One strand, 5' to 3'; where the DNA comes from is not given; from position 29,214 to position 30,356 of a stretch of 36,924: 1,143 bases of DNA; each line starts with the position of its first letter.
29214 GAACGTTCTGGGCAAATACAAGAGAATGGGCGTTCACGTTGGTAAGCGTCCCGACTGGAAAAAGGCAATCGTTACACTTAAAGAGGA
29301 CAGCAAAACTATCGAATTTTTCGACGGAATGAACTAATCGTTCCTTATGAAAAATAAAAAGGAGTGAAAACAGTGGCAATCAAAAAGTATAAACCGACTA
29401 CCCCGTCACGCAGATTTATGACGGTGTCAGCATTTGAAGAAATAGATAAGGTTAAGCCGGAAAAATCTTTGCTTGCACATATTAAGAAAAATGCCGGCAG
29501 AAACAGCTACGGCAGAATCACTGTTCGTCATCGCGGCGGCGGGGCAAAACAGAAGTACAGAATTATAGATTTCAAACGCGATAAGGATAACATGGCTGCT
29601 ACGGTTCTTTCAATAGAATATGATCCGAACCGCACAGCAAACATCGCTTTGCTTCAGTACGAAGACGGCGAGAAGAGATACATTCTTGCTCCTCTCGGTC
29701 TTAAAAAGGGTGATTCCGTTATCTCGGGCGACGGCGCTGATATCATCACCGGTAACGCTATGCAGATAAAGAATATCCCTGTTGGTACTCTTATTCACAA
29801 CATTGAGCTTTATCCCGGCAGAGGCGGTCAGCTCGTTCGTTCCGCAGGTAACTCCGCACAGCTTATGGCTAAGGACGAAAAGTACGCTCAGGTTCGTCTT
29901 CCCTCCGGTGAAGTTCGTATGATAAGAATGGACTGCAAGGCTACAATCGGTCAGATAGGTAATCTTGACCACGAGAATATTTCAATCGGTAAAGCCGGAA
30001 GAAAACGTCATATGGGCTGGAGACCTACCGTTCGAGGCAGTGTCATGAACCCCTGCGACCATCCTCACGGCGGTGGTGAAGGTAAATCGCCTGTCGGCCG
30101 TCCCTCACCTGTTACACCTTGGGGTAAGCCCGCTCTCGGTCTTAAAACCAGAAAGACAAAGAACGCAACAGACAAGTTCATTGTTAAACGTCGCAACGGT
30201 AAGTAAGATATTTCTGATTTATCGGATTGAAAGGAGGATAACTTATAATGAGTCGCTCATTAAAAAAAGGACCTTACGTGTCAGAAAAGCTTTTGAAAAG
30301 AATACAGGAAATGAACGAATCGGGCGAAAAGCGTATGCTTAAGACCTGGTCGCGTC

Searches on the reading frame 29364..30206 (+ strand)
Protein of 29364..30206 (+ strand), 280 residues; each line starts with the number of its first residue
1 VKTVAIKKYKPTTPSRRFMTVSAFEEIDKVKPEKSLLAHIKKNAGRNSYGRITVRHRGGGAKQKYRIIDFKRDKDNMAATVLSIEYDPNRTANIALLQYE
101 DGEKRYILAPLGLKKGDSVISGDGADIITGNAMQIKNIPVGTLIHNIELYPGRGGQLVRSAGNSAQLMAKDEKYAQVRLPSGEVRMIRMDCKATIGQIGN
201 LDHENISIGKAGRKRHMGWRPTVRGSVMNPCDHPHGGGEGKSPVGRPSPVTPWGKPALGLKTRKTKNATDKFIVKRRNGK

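Call 76: search_protein_families(library=pfam, proteins=[window:29364-30206:+], max_evalue=0.0001)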
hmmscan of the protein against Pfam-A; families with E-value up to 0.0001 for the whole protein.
window:29364-30206:+ (280 aa): 2 families
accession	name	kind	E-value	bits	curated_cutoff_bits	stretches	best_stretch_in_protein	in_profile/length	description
PF03947.24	Ribosomal_L2_C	-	1.5e-57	193.6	33.7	1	129-254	2-126/126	Ribosomal Proteins L2, C-terminal domain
PF00181.30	Ribosomal_L2_N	-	1.3e-36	124.9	23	1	45-121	1-77/77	Ribosomal Proteins L2, RNA binding N-terminal domain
